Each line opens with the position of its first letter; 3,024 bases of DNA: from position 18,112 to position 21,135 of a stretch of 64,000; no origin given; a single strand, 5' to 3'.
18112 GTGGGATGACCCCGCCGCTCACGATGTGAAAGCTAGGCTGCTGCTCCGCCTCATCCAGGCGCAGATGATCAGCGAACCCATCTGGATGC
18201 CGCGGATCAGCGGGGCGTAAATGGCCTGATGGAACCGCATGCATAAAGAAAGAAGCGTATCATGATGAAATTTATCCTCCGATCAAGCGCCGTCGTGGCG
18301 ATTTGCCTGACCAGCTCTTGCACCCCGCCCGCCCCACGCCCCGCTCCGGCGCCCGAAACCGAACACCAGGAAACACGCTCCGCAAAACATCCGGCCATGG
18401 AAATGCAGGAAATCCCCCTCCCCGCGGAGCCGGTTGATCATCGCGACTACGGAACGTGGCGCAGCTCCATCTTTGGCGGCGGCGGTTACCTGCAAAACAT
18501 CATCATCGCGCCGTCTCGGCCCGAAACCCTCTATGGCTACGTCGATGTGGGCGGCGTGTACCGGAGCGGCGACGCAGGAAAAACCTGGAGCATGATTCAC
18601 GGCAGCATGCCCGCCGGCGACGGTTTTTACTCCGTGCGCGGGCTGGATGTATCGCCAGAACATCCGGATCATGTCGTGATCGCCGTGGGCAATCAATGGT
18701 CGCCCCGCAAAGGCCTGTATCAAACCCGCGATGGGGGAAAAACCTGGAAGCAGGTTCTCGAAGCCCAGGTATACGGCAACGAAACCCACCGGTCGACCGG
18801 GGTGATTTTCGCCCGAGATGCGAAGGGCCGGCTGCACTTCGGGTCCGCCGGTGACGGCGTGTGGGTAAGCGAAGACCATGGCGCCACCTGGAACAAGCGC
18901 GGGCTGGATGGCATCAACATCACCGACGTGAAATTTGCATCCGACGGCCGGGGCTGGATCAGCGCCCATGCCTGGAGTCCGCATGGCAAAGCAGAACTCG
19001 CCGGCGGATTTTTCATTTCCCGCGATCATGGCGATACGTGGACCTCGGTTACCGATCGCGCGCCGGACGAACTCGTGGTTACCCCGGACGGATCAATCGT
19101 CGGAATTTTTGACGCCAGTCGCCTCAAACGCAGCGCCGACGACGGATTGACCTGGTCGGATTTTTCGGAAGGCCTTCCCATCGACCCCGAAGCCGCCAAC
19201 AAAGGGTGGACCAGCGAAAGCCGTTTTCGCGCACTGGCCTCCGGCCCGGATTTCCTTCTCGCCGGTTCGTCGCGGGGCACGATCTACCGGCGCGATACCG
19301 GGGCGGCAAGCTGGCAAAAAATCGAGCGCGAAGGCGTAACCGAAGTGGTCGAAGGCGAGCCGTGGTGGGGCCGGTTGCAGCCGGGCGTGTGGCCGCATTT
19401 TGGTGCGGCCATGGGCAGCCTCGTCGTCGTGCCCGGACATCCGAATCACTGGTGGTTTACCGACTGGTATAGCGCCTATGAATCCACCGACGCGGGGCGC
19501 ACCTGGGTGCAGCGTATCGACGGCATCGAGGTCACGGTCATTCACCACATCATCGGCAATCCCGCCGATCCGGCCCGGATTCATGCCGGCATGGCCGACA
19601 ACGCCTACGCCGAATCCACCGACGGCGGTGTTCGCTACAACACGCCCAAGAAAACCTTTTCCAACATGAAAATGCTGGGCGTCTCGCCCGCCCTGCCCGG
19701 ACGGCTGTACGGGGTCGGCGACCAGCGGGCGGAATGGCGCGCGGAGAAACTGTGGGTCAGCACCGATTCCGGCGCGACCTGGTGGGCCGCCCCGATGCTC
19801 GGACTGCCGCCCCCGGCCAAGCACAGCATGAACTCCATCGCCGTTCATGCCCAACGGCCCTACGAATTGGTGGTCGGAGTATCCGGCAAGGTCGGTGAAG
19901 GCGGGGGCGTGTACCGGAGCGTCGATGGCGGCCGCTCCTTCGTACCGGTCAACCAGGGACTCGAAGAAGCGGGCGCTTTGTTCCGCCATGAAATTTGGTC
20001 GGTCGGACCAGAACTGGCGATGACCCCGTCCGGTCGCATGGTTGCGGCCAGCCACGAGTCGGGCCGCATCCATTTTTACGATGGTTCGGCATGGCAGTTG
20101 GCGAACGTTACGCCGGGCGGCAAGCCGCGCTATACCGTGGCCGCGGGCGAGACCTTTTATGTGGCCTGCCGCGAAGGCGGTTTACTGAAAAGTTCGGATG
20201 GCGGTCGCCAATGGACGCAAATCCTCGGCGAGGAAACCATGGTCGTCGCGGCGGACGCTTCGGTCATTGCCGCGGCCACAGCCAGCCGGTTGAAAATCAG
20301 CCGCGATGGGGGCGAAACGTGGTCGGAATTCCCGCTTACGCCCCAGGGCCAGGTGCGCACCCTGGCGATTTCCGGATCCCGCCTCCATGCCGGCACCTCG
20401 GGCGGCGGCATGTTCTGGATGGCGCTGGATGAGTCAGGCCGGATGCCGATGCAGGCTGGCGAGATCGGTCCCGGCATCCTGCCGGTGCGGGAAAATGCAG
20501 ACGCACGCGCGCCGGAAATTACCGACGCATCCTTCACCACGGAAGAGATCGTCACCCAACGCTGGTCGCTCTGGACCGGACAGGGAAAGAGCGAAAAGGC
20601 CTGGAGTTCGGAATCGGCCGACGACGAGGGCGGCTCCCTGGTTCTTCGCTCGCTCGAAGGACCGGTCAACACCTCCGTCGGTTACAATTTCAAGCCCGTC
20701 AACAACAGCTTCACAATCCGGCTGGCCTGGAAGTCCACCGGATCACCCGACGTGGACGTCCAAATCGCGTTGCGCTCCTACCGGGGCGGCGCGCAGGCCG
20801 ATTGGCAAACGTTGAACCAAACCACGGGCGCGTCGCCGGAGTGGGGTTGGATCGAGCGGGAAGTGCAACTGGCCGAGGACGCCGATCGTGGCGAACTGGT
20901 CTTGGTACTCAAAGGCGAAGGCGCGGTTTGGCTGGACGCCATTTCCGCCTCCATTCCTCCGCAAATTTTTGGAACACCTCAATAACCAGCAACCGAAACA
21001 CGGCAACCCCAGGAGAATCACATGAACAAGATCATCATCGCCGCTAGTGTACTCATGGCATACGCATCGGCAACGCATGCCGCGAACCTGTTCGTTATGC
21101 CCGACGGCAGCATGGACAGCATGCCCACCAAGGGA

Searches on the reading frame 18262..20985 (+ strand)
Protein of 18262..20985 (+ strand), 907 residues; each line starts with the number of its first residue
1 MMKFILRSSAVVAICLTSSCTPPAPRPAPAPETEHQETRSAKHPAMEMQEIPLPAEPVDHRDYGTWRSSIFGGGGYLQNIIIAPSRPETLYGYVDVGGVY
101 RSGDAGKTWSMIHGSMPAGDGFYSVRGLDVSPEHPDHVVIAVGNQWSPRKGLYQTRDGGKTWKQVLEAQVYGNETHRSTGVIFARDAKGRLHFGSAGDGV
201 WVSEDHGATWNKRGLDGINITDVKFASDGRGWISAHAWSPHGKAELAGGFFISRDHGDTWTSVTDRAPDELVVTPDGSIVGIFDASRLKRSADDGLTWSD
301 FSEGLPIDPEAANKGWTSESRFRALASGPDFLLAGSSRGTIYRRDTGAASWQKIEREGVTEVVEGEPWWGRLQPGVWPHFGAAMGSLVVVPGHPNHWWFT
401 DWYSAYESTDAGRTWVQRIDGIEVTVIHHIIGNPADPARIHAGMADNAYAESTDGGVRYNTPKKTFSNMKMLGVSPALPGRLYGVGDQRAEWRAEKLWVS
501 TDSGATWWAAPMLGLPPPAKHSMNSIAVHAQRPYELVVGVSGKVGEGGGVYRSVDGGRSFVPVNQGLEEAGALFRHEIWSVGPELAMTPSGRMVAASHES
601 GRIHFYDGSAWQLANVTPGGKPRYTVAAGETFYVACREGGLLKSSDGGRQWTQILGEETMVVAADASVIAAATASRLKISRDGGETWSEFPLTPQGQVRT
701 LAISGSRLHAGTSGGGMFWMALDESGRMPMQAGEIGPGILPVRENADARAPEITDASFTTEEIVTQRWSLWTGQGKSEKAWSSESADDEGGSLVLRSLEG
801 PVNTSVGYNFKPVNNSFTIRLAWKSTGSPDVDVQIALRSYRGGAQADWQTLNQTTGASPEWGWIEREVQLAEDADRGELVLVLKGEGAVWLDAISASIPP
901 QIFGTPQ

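Call 46: search_protein_families(library=pfam, proteins=[window:18262-20985:+], max_evalue=0.00001)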
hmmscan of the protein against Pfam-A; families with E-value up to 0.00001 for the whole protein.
window:18262-20985:+ (907 aa): 2 families
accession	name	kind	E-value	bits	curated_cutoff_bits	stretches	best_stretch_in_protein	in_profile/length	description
PF15902.12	Sortilin-Vps10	-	1.9e-24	86.7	33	1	152-266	3-115/446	Sortilin, neurotensin receptor 3,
PF02012.26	BNR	-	3.7e-12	44.7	27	0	679-688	2-11/12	BNR/Asp-box repeat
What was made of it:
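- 18262..20985 (+): Second, unfused GH74-like propeller paralogue in the same cluster. Pfam Sortilin-Vps10 (E 1.9e-24) and BNR (call 46).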
